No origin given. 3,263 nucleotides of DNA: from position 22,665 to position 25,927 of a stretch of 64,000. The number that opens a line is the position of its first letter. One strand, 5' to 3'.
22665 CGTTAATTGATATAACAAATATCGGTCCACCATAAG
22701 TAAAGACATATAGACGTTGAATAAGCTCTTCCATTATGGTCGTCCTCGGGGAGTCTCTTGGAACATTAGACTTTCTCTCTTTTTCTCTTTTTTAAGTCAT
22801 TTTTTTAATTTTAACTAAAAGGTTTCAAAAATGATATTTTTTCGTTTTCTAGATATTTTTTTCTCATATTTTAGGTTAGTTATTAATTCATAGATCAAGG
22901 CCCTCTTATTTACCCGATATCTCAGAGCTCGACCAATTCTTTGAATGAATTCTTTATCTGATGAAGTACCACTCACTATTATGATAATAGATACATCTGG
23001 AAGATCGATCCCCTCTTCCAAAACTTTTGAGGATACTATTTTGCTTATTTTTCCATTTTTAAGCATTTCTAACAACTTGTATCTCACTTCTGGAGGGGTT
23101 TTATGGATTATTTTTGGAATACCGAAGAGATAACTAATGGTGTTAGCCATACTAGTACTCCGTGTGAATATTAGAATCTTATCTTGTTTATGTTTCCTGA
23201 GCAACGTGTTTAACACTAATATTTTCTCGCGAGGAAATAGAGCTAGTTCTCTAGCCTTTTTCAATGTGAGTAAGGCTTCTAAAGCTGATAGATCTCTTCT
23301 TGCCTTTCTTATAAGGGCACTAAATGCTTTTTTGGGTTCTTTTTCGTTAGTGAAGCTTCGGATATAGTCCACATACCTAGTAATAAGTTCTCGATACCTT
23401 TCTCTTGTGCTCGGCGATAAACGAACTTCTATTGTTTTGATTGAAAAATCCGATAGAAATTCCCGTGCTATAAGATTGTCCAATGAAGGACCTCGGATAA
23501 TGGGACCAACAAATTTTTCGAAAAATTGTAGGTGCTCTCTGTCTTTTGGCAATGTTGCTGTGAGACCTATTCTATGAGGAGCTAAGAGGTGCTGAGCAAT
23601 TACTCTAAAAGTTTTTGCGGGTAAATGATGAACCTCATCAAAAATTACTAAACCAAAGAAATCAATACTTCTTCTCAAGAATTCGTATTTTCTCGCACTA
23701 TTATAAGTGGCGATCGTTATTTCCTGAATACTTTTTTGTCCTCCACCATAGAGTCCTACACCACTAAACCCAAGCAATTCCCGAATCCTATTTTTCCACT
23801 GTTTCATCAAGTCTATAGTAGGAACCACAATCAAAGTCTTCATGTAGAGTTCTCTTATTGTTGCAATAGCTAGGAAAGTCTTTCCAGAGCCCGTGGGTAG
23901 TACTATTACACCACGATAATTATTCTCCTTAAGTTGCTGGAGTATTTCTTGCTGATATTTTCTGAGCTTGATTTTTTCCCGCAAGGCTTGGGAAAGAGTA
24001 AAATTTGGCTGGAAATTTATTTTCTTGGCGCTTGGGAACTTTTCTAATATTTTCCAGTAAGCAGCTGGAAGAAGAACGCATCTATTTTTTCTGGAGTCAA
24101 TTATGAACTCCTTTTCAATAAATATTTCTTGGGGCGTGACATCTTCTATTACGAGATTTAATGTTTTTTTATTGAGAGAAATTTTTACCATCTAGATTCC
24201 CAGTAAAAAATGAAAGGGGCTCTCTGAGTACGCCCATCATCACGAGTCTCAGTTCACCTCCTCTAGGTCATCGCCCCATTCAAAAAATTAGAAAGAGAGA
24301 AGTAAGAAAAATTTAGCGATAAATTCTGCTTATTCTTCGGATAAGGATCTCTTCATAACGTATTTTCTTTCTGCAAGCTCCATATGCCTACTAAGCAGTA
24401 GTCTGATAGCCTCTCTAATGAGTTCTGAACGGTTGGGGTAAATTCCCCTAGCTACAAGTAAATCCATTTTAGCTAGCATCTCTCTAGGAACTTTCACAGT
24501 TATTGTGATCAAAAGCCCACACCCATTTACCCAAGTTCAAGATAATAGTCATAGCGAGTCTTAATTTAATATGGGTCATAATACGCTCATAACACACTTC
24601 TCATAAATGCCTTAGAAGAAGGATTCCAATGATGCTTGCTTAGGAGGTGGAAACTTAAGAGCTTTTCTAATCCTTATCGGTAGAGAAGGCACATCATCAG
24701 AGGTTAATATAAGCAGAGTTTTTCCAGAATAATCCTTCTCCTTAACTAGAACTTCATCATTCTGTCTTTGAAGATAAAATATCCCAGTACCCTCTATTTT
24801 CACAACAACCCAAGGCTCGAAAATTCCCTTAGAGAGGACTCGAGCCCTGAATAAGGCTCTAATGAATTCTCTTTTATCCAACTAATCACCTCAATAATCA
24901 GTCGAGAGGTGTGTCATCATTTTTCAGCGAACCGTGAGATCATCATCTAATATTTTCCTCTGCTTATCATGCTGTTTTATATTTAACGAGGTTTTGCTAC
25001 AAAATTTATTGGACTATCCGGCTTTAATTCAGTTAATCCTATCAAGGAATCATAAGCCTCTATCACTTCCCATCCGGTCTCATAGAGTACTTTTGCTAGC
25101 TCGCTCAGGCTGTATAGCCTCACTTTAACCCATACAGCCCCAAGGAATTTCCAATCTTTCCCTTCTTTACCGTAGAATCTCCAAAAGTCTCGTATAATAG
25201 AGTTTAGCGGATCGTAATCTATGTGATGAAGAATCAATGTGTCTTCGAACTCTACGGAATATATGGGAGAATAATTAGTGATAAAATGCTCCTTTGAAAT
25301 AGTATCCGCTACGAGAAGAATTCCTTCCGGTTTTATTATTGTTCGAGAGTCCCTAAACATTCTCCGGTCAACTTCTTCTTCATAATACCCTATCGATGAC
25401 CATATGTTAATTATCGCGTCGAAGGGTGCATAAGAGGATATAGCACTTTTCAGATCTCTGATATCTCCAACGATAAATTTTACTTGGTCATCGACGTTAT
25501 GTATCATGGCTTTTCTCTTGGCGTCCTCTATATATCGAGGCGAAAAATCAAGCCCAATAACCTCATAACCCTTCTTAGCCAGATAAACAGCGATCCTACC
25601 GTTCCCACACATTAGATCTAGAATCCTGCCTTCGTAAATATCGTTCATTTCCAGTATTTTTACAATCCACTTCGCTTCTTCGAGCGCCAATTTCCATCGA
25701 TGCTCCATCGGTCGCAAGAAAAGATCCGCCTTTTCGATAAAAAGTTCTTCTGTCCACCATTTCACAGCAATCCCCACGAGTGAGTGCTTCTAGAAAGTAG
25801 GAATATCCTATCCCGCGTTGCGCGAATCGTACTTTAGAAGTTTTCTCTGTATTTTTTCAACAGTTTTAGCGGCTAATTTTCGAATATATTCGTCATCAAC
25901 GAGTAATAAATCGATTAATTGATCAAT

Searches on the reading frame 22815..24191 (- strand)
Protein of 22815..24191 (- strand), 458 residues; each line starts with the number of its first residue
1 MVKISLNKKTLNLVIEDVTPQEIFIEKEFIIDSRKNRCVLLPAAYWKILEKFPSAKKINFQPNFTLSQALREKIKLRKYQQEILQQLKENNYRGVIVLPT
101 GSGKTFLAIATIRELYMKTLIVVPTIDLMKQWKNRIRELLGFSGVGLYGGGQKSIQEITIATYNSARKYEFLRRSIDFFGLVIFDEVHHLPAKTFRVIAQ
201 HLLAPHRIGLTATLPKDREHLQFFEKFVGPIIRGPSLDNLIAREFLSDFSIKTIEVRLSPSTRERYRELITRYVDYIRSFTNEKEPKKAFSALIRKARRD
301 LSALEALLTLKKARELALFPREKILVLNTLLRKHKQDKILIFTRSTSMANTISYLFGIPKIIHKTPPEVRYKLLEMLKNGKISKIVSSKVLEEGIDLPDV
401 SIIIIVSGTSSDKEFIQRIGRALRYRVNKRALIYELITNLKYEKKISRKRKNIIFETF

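Call 14: find_homologous_proteins(query=window:22815-24191:-, max_evalue=1e-30)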
Query window:22815-24191:- (458 aa): 730 proteins with E <= 1e-30 among 8000 candidates; the best 120 are listed. Only proteins of 251 to 802 residues were searched: fused or split forms outside these lengths cannot appear, so this answer is no evidence that the protein stands alone or is whole; lengths 'longer' or 'shorter' looks for them.
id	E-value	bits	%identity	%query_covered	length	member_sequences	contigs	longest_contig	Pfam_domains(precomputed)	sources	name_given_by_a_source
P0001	1.1e-290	982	100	100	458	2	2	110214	PF00270.36,PF00176.30,PF16203.12,PF00271.38,PF04851.22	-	-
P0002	8.3e-154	531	56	98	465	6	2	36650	PF00270.36,PF16203.12,PF00271.38,PF04851.22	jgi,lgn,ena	-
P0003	7.1e-121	422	51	82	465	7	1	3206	PF00270.36,PF00176.30,PF16203.12,PF00271.38,PF04851.22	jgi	-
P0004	1.1e-108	382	46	93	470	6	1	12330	PF00270.36,PF00176.30,PF16203.12,PF00271.38,PF04851.22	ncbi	ncbi:MAG: DEAD/DEAH box helicase [Candidatus Njordarchaeum guaymaensis]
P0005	1.3e-108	382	47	82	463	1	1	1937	PF00270.36,PF00176.30,PF16203.12,PF00271.38,PF04851.22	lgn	-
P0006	3.9e-108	380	43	96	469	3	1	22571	PF00270.36,PF16203.12,PF00271.38,PF04851.22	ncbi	-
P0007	6.2e-105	370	45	90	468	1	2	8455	PF00270.36,PF00176.30,PF16203.12,PF00271.38,PF04851.22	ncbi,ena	ncbi:MAG: DEAD/DEAH box helicase [Candidatus Njordarchaeota archaeon]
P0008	1.1e-100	356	43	91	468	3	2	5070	PF00270.36,PF00176.30,PF18458.7,PF16203.12,PF00271.38,PF04851.22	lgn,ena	-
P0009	2.3e-100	355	43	95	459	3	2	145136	PF00270.36,PF00176.30,PF16203.12,PF00271.38,PF04851.22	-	-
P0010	6.1e-100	353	42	98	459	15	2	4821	PF00270.36,PF00176.30,PF16203.12,PF00271.38,PF04851.22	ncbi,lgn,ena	ncbi:MAG: DEAD/DEAH box helicase [Candidatus Njordarchaeales archaeon]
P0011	1.2e-99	352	43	91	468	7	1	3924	PF00270.36,PF00176.30,PF16203.12,PF00271.38,PF04851.22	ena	-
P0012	2.5e-99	351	44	96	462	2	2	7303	PF00270.36,PF00176.30,PF16203.12,PF00271.38,PF04851.22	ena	-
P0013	6.0e-99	350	43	96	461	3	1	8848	PF00270.36,PF16203.12,PF00271.38,PF04851.22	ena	-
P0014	5.3e-97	344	44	92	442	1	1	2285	PF00270.36,PF00176.30,PF16203.12,PF00271.38,PF04851.22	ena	-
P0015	1.0e-96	343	43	98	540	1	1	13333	PF00270.36,PF16203.12,PF00271.38,PF04851.22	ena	-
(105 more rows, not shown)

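Call 15: search_protein_families(library=pfam, proteins=[window:22815-24191:-])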
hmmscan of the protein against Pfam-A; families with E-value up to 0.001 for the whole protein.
window:22815-24191:- (458 aa): 5 families
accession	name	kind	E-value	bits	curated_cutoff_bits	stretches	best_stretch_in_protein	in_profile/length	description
PF04851.21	ResIII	-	2.9e-33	115.5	22.5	1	73-215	1-163/164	Type III restriction enzyme, res subunit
PF00271.37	Helicase_C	-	2.4e-21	76.5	23.5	1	323-425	2-109/110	Helicase conserved C-terminal domain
PF00270.35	DEAD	-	4.3e-16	59.5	26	1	78-219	2-165/167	DEAD/DEAH box helicase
PF16203.11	ERCC3_RAD25_C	-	5.7e-12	45.9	27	1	313-454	35-185/248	ERCC3/RAD25/XPB C-terminal helicase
PF13401.12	AAA_22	-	0.00023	21.9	27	0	94-198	8-104/130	AAA domain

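Call 16: find_encoding_contigs(protein=P0002, flank=3000, max_places=6)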
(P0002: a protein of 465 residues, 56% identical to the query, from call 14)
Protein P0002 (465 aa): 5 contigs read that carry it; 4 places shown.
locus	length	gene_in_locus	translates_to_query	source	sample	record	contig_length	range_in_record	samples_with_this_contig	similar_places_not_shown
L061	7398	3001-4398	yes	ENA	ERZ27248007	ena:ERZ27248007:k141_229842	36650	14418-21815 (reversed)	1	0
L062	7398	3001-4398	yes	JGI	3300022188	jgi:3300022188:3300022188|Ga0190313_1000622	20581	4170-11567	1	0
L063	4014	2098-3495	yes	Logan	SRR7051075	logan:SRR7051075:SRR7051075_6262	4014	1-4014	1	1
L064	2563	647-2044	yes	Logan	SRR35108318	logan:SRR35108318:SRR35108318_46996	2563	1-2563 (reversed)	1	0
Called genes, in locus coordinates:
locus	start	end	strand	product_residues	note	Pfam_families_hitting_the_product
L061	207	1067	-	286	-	PF00753:Lactamase_B, PF12706:Lactamase_B_2 (weak)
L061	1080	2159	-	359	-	PF00890:FAD_binding_2 (faint), PF01262:AlaDh_PNT_C (faint), PF01266:DAO (faint), PF03486:HI0933_like (faint), PF07992:Pyr_redox_2, PF13241:NAD_binding_7 (faint), PF13738:Pyr_redox_3, PF00070:Pyr_redox, +1 more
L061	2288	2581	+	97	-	-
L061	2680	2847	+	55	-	PF17723:RHH_8 (weak)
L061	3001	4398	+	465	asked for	PF00270:DEAD, PF04851:ResIII, PF16203:ERCC3_RAD25_C, PF00271:Helicase_C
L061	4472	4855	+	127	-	-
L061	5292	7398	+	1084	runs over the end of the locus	PF13517:FG-GAP_3 (faint), PF17957:Big_7 (faint), PF19077:Big_13 (faint)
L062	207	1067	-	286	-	PF00753:Lactamase_B, PF12706:Lactamase_B_2 (weak)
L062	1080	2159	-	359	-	PF00890:FAD_binding_2 (faint), PF01262:AlaDh_PNT_C (faint), PF01266:DAO (faint), PF03486:HI0933_like (faint), PF07992:Pyr_redox_2, PF13241:NAD_binding_7 (faint), PF13738:Pyr_redox_3, PF00070:Pyr_redox, +1 more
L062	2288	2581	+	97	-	-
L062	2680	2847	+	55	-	PF01402:RHH_1 (weak), PF17723:RHH_8 (weak)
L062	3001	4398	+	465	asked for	PF00270:DEAD, PF04851:ResIII, PF16203:ERCC3_RAD25_C, PF00271:Helicase_C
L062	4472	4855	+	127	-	-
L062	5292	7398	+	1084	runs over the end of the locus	PF13517:FG-GAP_3 (faint), PF17957:Big_7 (faint), PF19077:Big_13 (faint)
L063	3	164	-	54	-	?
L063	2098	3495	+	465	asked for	PF00270:DEAD, PF04851:ResIII, PF16203:ERCC3_RAD25_C, PF00271:Helicase_C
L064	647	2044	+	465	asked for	PF00270:DEAD, PF04851:ResIII, PF16203:ERCC3_RAD25_C, PF00271:Helicase_C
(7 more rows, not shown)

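Call 17: find_encoding_contigs(protein=P0003, flank=3000, max_places=6)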
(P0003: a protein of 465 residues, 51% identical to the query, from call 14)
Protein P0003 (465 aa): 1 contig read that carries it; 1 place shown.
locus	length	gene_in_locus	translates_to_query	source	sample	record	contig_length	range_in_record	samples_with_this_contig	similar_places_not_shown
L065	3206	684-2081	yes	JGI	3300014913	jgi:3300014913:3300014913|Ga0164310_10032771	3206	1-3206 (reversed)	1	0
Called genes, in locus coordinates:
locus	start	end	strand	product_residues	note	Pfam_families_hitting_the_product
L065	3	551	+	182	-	?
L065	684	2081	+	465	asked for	PF00176:SNF2-rel_dom (faint), PF00270:DEAD, PF04851:ResIII, PF16203:ERCC3_RAD25_C, PF00271:Helicase_C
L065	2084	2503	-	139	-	-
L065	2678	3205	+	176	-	?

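Call 18: find_encoding_contigs(protein=P0001, flank=3000, max_places=6)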
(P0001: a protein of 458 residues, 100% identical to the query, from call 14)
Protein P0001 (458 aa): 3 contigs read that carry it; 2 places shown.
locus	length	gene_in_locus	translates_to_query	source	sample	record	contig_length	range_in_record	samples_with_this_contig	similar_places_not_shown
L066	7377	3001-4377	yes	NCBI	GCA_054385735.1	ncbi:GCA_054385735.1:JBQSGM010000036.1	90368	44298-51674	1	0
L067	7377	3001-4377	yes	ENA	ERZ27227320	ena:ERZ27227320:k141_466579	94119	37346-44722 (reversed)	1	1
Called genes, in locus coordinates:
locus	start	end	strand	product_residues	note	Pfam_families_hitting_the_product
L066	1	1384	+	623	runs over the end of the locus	-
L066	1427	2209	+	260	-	PF03848:TehB (weak), PF13489:Methyltransf_23, PF01209:Ubie_methyltran (weak), PF05175:MTS (weak), PF08241:Methyltransf_11, PF08242:Methyltransf_12, PF13649:Methyltransf_25, PF13847:Methyltransf_31, +1 more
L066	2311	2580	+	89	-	-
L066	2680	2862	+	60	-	PF01402:RHH_1, PF17723:RHH_8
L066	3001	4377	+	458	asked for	PF00176:SNF2-rel_dom (faint), PF00270:DEAD, PF04851:ResIII, PF16203:ERCC3_RAD25_C, PF00271:Helicase_C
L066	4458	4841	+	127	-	-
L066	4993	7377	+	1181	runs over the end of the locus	PF19077:Big_13 (faint), PF07495:Y_Y_Y (faint), PF17957:Big_7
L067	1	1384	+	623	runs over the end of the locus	-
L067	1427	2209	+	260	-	PF03848:TehB (weak), PF13489:Methyltransf_23, PF01209:Ubie_methyltran (weak), PF05175:MTS (weak), PF08241:Methyltransf_11, PF08242:Methyltransf_12, PF13649:Methyltransf_25, PF13847:Methyltransf_31, +1 more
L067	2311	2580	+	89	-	-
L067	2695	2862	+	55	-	PF01402:RHH_1, PF17723:RHH_8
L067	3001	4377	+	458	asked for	PF00176:SNF2-rel_dom (faint), PF00270:DEAD, PF04851:ResIII, PF16203:ERCC3_RAD25_C, PF00271:Helicase_C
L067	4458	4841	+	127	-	-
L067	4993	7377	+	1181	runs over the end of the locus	PF19077:Big_13 (faint), PF07495:Y_Y_Y (faint), PF17957:Big_7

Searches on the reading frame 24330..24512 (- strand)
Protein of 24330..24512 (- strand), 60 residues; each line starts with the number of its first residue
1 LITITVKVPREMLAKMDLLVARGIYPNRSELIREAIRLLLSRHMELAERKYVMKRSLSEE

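Call 15: search_protein_families(library=pfam, proteins=[window:24330-24512:-])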
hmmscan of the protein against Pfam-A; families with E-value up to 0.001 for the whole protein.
window:24330-24512:- (60 aa): 2 families
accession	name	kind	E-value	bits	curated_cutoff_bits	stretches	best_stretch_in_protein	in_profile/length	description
PF01402.27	RHH_1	-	4.1e-10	39.7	20.5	1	4-40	2-37/39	Ribbon-helix-helix protein, copG family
PF17723.7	RHH_8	-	3.9e-09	37.1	25.4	1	4-54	6-56/119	Ribbon-Helix-Helix transcriptional regulator family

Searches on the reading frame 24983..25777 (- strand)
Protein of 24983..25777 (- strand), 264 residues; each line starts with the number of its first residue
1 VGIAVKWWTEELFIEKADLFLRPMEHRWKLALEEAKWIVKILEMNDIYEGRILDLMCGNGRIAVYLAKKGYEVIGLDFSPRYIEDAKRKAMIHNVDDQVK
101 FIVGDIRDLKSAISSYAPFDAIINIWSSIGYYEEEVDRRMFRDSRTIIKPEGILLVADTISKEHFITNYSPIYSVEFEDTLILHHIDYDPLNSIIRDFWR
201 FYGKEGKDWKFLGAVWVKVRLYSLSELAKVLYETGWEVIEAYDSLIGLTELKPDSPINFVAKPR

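Call 15: search_protein_families(library=pfam, proteins=[window:24983-25777:-])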
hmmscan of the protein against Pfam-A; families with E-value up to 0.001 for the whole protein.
window:24983-25777:- (264 aa): 11 families
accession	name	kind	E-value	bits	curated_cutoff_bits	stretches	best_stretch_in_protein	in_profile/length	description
PF13649.12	Methyltransf_25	-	7.1e-17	62.3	27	1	52-152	1-97/97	Methyltransferase domain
PF13847.12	Methyltransf_31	-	2e-14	53.9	27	1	51-165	6-118/145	Methyltransferase domain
PF08241.18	Methyltransf_11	-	4.5e-11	43.7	21.2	1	53-155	1-94/95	Methyltransferase domain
PF08242.18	Methyltransf_12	-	9.7e-09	36.3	30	1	53-154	1-98/98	Methyltransferase domain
PF13489.12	Methyltransf_23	-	3.2e-08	33.9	27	1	46-240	20-163/164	Methyltransferase domain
PF09445.16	Methyltransf_15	-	6e-07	29.6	22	1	51-112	3-64/165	RNA cap guanine-N2 methyltransferase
PF05175.20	MTS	-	1.8e-06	28.1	23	1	39-156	24-138/170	Methyltransferase small domain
PF03848.20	TehB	-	3.9e-06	26.9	20.4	1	47-109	29-90/193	Tellurite resistance protein TehB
PF01209.24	Ubie_methyltran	-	1.1e-05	25.4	20.1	1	37-165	35-160/233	ubiE/COQ5 methyltransferase family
PF02353.26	CMAS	-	4e-05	23.5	27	1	41-164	54-171/273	Mycolic acid cyclopropane synthetase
PF01170.24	UPF0020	-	0.00016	21.9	22.3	0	67-123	73-126/197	RMKL-like, methyltransferase domain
